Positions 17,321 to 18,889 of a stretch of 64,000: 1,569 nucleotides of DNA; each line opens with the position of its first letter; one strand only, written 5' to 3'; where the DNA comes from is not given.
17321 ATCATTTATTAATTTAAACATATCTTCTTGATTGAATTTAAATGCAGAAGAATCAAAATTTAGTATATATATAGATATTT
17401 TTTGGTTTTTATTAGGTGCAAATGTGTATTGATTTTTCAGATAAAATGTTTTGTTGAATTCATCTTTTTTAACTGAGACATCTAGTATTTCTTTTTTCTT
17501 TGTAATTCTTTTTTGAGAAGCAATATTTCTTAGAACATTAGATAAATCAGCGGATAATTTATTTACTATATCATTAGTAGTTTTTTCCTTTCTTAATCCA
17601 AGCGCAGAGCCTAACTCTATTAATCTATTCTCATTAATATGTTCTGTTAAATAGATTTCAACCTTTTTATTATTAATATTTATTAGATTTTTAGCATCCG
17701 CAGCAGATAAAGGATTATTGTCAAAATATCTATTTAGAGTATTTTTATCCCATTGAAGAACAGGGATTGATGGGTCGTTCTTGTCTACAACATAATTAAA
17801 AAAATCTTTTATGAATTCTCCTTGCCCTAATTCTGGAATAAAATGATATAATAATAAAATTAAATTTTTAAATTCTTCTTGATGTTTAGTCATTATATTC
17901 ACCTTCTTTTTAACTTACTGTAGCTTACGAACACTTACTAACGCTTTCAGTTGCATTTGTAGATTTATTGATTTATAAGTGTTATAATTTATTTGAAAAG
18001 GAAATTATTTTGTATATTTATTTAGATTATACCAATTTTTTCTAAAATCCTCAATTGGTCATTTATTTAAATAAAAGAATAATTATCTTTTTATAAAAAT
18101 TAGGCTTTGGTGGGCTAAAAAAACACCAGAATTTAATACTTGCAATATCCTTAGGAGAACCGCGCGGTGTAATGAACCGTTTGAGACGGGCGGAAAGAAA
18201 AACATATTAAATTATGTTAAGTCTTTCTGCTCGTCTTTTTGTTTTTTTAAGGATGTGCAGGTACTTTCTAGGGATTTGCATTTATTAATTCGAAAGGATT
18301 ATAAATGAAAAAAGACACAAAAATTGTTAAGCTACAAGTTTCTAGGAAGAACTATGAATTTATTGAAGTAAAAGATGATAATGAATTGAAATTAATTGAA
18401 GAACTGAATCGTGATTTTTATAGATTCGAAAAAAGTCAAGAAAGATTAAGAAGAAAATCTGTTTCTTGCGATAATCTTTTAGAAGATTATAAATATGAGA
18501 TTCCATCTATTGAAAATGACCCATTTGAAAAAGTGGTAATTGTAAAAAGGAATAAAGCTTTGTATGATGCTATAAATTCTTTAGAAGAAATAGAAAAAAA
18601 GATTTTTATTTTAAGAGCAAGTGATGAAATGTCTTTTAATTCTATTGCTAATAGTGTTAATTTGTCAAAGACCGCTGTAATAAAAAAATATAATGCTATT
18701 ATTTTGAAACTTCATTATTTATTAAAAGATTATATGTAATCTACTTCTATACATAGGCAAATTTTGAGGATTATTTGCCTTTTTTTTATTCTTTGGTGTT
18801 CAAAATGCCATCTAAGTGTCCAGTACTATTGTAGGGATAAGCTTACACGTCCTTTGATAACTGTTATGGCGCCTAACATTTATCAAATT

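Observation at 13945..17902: Two-gene helicase operon resembling a Hachiman-type anti-phage system, inserted between housekeeping blocks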

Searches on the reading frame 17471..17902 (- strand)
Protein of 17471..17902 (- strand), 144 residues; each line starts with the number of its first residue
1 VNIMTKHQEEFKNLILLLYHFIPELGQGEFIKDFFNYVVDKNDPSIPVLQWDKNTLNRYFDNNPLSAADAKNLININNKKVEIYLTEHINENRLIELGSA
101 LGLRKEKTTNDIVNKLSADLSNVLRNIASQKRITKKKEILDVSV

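Call 26: search_protein_families(library=pfam, proteins=[window:17471-17902:-], max_evalue=10)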
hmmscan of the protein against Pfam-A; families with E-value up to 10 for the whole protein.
seq(144 aa): 0 families

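Call 37: search_protein_representatives(alignment_id=A2)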
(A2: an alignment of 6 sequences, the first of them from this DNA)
Query: 6 sequences, 141 profile positions. Proteins with E-value up to 0.001 (for the whole library): 8; up to 1e-10: 3; up to 1e-30: 1. The best 8 are listed.
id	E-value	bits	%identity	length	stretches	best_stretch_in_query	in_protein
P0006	4.9e-70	250.1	-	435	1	1-141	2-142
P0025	7.9e-23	97.1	-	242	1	1-63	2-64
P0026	1.3e-19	86.7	-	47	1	1-47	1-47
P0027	1.1e-05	41.5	-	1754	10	98-133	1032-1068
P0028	1.8e-04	37.6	-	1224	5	103-129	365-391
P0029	2.0e-04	37.4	-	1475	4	50-75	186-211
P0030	5.0e-04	36.2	-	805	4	34-104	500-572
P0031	6.2e-04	35.9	-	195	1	7-128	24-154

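Call 43: find_encoding_contigs(protein=P0031, flank=8000, max_places=3)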
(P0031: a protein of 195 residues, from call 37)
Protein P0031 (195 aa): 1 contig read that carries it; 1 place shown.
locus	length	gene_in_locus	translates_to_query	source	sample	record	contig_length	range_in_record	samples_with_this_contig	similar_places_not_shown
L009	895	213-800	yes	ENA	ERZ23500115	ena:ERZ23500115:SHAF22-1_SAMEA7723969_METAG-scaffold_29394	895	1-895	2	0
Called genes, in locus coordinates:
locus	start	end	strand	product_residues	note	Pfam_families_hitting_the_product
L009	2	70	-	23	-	?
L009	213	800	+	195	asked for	-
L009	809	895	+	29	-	?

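Call 45: predict_structure(alignment_id=A2)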
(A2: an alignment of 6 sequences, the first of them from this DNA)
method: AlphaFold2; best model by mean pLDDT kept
length: 144 residues; sequences in the alignment: 6
mean_pLDDT: 86.4   pTM: 0.79
mean pLDDT of the five models: 86.4, 86.1, 85.9, 85.7, 83.3
residues with pLDDT >= 90: 91; 70-90: 35; 50-70: 8; < 50: 10
segments of 3 or more residues with pLDDT < 50: 134-138, 140-144
pLDDT, mean of each block of 10 residues (from residue 1): 80 95 90 93 77 87 88 94 95 95 92 97 93 50 45
secondary structure, 60 per line:
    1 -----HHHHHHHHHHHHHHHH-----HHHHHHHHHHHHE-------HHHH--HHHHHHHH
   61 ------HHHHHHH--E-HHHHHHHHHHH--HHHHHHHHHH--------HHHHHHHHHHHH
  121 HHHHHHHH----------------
elements in order: H6-21 H27-38 H47-50 H53-60 H67-73 H78-88 H91-100 H109-128

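Call 56: fold_search(model_id=the predicted structure, library=viral)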
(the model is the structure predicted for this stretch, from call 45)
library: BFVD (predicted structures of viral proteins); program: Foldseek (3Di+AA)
matches with E <= 10: 214; with E <= 0.001: 0
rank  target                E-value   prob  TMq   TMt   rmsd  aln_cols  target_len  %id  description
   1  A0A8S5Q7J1            9.6e-03  1.00  0.68  0.37   9.9       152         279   14  Uncharacterized protein [Siphoviridae sp. ctTBd21]
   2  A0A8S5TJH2            1.4e-02  1.00  0.68  0.26   3.6       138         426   17  Uncharacterized protein [Siphoviridae sp. ctgmM3]
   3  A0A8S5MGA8            1.1e-01  1.00  0.62  0.63   4.6       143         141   15  Uncharacterized protein [Siphoviridae sp. ctcfw7]
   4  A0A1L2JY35            1.2e+00  0.05  0.15  0.14  16.9       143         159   14  Uncharacterized protein [Aeribacillus phage AP45]
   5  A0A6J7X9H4            1.4e+00  0.08  0.22  0.12  14.4       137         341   12  Uncharacterized protein [uncultured Caudovirales phage]
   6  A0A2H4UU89            1.5e+00  0.18  0.33  0.26   9.7       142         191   15  Uncharacterized protein [Bodo saltans virus]
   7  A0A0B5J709            1.5e+00  0.13  0.24  0.17  12.0       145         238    8  DUF5897 domain-containing protein [Pandoravirus inopinatum]
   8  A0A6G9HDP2            1.5e+00  0.09  0.22  0.16  15.2       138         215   14  Uncharacterized protein [Panulirus argus virus 1]
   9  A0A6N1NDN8            1.7e+00  0.18  0.31  0.13  17.4       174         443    7  Uncharacterized protein [Tupanvirus deep ocean]
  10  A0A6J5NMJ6            1.7e+00  0.15  0.32  0.31  14.9       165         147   12  Cro/C1-type helix-turn-helix domain containing protein [uncultured Caudovirales phage]
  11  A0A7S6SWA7            1.8e+00  0.13  0.28  0.26  11.3       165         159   11  (no name in the UniProt tables at hand)
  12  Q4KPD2                1.8e+00  0.08  0.19  0.06  12.7       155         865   11  ORF 55 [Haloarcula hispanica SH1 virus]
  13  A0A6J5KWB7            1.8e+00  0.13  0.26  0.23  12.5       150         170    9  Uncharacterized protein [uncultured Caudovirales phage]
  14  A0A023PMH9            1.9e+00  0.06  0.18  0.12  18.4       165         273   16  Nucleoprotein [Gissar virus]
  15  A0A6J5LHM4            2.0e+00  0.06  0.17  0.06  15.0       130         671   12  Uncharacterized protein [uncultured Caudovirales phage]
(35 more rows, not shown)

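Call 79: find_related_loci(query=A2, collection=metagenome_contigs, flank=6000)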
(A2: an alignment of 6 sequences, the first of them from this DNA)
Query A2 (144 aa) in metagenome_contigs; peptide patterns used: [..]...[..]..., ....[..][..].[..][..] (x = any residue, [..] = any of these).
203 stretches matched a pattern, but none encodes a relative of the query by tblastn (E <= 1e-3).

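Call 80: find_related_loci(query=A2, collection=viral_contigs, flank=6000)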
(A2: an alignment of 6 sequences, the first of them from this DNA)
Query A2 (144 aa) in viral_contigs; peptide patterns used: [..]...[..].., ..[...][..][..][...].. (x = any residue, [..] = any of these).
301 stretches matched a pattern, but none encodes a relative of the query by tblastn (E <= 1e-3).

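Call 112: find_encoding_contigs(protein=P0025, flank=6000, max_places=3)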
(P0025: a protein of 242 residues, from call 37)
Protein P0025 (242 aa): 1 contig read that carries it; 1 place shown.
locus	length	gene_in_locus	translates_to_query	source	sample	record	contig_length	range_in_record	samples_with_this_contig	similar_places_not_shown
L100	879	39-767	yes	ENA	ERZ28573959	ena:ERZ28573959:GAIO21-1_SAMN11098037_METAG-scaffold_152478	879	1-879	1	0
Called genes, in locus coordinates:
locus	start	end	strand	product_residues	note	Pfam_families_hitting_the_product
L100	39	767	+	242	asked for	-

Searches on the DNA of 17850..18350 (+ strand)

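Call 71: search_rna_families(source=window, start=17850, end=18350, threshold=evalue, max_evalue=10, show_alignments=2)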
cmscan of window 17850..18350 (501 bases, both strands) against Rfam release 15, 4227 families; matches with E-value up to 10: 10.
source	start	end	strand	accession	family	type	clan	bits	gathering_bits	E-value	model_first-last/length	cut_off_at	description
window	18184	18236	+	RF00376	HIV_GSL3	Cis-reg;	-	20.2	42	0.46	1-84/84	no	HIV gag stem loop 3 (GSL3)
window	18209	18324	+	RF02429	SpF14_sRNA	Gene; sRNA;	-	17.8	100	8.4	1-120/120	no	Streptococcus sRNA SpF14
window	18181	18240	+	RF03778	mir-483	Gene; miRNA;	-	17.4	60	1.5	1-75/75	no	mir-483 microRNA precursor family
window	18044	18091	-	RF00316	snoR43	Gene; snRNA; snoRNA; CD-box;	-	17.1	50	3.7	1-73/73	no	Small nucleolar RNA R43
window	18068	18140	+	RF02780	PutA_thermometer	Cis-reg; thermoregulator;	-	16.4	51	2.8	1-72/72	no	PutA 5' UTR thermometer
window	18181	18239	+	RF02095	mir-2985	Gene; miRNA;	-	15.7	68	3.2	1-71/71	no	mir-2985 microRNA precursor family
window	18281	18315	+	RF00179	GAIT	Cis-reg;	-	15.7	37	6.3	22-56/71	no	GAIT element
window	18008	18038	-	RF02519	ToxI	Gene; antitoxin;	-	14.9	50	5.7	1-34/34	no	ToxI antitoxin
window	18189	18293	+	RF00558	L20_leader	Cis-reg; leader;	-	14.4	58.7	4.5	1-127/127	no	Ribosomal protein L20 leader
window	18233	18270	-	RF00522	PreQ1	Cis-reg; riboswitch;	-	12.6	39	8.8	1-45/45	no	PreQ1 (pre queuosine) riboswitch aptamer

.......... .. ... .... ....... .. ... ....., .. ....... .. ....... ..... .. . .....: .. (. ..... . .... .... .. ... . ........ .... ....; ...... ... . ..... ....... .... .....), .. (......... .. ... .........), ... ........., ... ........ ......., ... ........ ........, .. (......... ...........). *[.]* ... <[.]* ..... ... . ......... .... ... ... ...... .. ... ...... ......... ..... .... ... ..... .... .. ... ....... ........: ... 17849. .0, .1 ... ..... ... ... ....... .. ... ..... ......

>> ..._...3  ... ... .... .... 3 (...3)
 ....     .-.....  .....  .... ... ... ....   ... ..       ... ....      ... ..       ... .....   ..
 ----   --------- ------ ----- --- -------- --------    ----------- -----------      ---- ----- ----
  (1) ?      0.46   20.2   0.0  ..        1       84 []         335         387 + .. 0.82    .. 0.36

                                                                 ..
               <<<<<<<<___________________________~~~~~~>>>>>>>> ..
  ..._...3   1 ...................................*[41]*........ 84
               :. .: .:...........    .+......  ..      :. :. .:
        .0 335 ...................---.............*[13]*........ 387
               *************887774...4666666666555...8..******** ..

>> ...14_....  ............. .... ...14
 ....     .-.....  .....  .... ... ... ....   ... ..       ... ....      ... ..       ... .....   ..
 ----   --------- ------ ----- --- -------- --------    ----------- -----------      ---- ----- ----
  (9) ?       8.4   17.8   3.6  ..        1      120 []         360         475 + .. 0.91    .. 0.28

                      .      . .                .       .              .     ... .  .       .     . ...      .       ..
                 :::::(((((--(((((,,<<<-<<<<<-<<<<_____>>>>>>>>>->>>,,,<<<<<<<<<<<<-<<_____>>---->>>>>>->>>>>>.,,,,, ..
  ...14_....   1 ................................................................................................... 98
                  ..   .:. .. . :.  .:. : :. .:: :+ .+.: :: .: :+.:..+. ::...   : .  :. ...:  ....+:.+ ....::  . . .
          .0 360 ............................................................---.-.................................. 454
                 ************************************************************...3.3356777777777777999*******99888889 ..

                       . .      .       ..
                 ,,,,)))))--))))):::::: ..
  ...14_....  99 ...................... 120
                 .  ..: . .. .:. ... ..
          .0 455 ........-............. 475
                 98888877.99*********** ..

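Call 105: search_dna_similar(query=window:18095-18280:+, collection=phages, mode=distant, max_evalue=0.01)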
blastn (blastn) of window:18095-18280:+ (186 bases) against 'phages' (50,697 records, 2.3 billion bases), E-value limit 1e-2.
No match.

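Call 116: build_rna_model(alignment_id=A8)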
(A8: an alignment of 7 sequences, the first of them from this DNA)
Model R1 built from alignment A8 (7 sequences, 154 columns); structure: RNAalifold consensus.
model positions 152; base pairs 53; branch points 1; effective number of sequences 0.82; information 0.59 bits per position. Calibrated on 0.2 Mb of random sequence (short: E-values are rough).
structure used (alignment columns):
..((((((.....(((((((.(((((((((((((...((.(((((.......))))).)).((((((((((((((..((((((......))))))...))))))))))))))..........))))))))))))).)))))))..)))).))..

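Call 117: search_with_rna_model(model_id=R1, sources=[window, L002, L003, L006, L010, L011, L013, L014, L015, L016, L018, L023, L024, L025, L026, L027, L031, L034, L035, L038, L041, L043, L044, L045, L046, L048, L049, L052, L053, L054, L055, L056, L058, L060, L061, L063, L065, L066, L069, L071, L074, L076, L077, L079, L081, L082, L083, L086, L088, L089, L094, L097, L099], max_evalue=1)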
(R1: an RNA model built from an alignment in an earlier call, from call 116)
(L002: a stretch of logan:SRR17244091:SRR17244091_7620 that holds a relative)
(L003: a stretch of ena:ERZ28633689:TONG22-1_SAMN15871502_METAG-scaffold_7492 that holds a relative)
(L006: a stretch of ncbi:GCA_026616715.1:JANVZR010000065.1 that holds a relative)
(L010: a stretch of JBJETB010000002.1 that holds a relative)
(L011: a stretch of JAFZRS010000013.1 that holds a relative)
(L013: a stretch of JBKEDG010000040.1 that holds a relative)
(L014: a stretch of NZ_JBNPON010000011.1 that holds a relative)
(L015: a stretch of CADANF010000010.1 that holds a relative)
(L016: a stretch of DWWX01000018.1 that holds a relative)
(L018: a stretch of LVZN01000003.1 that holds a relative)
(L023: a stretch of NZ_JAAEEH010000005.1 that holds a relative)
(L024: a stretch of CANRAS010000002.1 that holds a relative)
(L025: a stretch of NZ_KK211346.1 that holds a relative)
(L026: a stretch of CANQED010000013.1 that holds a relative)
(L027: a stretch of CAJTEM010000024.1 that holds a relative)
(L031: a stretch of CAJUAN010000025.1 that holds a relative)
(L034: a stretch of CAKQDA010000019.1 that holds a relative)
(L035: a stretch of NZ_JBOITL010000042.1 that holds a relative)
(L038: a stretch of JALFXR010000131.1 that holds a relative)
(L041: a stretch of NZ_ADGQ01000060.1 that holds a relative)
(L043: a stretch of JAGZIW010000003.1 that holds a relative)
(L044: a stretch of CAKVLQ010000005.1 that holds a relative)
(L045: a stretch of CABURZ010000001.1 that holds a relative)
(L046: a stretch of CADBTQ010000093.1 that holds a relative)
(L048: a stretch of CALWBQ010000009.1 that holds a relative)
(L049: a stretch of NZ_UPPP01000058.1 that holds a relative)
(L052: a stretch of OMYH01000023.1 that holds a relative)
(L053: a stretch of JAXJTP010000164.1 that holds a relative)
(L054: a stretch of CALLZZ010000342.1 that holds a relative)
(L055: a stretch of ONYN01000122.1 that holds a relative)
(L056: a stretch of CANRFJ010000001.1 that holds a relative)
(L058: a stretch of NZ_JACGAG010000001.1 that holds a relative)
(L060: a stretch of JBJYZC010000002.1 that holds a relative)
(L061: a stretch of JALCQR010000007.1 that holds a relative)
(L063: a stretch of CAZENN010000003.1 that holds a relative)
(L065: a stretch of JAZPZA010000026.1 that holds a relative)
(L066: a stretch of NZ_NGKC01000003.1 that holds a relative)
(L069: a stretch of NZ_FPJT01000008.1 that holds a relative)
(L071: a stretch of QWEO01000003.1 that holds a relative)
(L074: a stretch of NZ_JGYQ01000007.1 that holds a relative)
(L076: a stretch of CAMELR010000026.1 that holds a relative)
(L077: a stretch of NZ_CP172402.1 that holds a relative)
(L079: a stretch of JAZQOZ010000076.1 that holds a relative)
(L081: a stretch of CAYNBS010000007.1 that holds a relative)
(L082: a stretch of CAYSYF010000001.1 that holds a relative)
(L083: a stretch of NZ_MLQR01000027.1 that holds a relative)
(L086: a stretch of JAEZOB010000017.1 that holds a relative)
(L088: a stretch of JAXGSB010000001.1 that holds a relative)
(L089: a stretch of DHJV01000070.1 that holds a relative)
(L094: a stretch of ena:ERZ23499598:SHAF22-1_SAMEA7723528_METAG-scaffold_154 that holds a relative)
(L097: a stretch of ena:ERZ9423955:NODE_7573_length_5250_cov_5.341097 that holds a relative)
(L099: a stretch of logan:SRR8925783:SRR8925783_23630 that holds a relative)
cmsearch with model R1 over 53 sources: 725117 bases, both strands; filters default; matches with E-value up to 1: 6.
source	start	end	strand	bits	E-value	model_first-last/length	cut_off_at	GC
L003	1483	1634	-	181.5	1.2e-45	1-152/152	no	0.38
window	18124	18274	+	175.7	4.4e-44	1-152/152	no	0.38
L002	6528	6674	-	153.4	4.6e-38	1-152/152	no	0.35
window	18185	18236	-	22.3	0.014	61-112/152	no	0.37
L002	6565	6613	+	18.1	0.19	61-112/152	no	0.41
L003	1523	1573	+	16.1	0.68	62-112/152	no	0.39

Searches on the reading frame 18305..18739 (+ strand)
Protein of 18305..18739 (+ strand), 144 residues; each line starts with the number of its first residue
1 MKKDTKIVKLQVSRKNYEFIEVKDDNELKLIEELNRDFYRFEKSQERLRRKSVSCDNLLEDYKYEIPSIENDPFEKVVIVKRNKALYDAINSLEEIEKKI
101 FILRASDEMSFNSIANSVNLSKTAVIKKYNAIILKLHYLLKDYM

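Call 31: search_protein_families(library=pfam, proteins=[window:18305-18739:+], max_evalue=0.01)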
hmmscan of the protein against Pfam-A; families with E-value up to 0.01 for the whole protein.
window:18305-18739:+ (144 aa): 2 families
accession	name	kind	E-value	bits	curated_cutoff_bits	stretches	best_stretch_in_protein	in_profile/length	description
PF08281.18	Sigma70_r4_2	-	7.2e-05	22.8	25.7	1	85-125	3-43/54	Sigma-70, region 4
PF04545.22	Sigma70_r4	-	0.0051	16.7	24.1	0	89-125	1-37/50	Sigma-70, region 4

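Call 65: search_protein_families(library=phrogs, proteins=[window:18305-18739:+], max_evalue=0.001)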
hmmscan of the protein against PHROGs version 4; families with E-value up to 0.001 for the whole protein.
window:18305-18739:+ (144 aa): 5 families
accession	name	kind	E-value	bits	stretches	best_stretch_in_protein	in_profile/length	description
phrog_1740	-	transcription regulation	1.9e-09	37.6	1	46-141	127-217/567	RNA polymerase sigma factor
phrog_1190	-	transcription regulation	2.9e-06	28.2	1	50-135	71-154/167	RNA polymerase sigma factor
phrog_36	-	transcription regulation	3.1e-05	24.7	1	28-141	53-188/220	transcriptional regulator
phrog_13787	-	unknown function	0.00074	20.7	0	84-143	113-171/172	-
phrog_11138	-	unknown function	0.00097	20.5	0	18-141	12-140/142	-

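Call 66: search_protein_families(library=padloc, proteins=[window:18305-18739:+], max_evalue=0.001)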
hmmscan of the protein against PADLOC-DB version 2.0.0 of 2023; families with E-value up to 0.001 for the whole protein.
window:18305-18739:+ (144 aa): 0 families

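Call 102: search_protein_families(library=ncbifam, proteins=[window:18305-18739:+], max_evalue=0.1)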
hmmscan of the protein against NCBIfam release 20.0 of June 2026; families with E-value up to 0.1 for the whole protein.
window:18305-18739:+ (144 aa): 31 families (the best 25 are shown)
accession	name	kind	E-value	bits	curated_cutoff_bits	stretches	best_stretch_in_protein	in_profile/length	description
NF005385.0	PRK06930.1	subfamily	9.9e-07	28.6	136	1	47-127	67-149/170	positive control sigma-like factor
TIGR02937.1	sigma70-ECF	superfamily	2.7e-06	27.1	42.9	1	46-136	73-161/165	sigma-70 family RNA polymerase sigma factor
TIGR02984.1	Sig-70_plancto1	subfamily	2.9e-06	27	183.75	1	65-137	113-185/189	RNA polymerase sigma-70 factor, Planctomycetaceae-specific subfamily 1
TIGR02985.1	Sig70_bacteroi1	subfamily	1e-05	25.8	126.4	1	55-131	78-153/162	RNA polymerase sigma-70 factor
NF058625.1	sigma_PG0214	equivalog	1.2e-05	25.1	130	1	46-125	69-146/170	GFO_1088 family ECF-type sigma factor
NF009172.0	PRK12519.1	subfamily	4.5e-05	23.1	222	1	58-143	105-192/194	RNA polymerase sigma factor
NF009179.0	PRK12527.1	equivalog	8.2e-05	22.7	162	1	47-128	64-141/159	RNA polymerase sigma factor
TIGR02479.1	FliA_WhiG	subfamily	0.00025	20.9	189.6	1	20-137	95-220/224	FliA/WhiG family RNA polymerase sigma factor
NF008888.0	PRK11922.1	equivalog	0.00027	20.6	204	1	34-125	90-181/231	RNA polymerase sigma factor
NF009166.1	PRK12513.1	equivalog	0.00043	20.1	206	1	67-125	113-171/193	RNA polymerase sigma factor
TIGR02950.1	SigM_subfam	subfamily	0.00063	19.6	147.95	1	71-125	89-143/159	RNA polymerase sigma factor, SigM family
TIGR02980.1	SigBFG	subfamily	0.00066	19.4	234.35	1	79-136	165-222/227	SigB/SigF/SigG family RNA polymerase sigma factor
NF007222.0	PRK09640.1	equivalog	0.00069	19.2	194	1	67-141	109-183/188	RNA polymerase sigma factor SigX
TIGR02952.1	Sig70_famx2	equivalog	0.00082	19.3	206.45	1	59-130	90-160/170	ECF subfamily RNA polymerase sigma factor, BldN family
NF009091.0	PRK12427.1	equivalog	0.0013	18.5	339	1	52-137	146-228/233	FliA/WhiG family RNA polymerase sigma factor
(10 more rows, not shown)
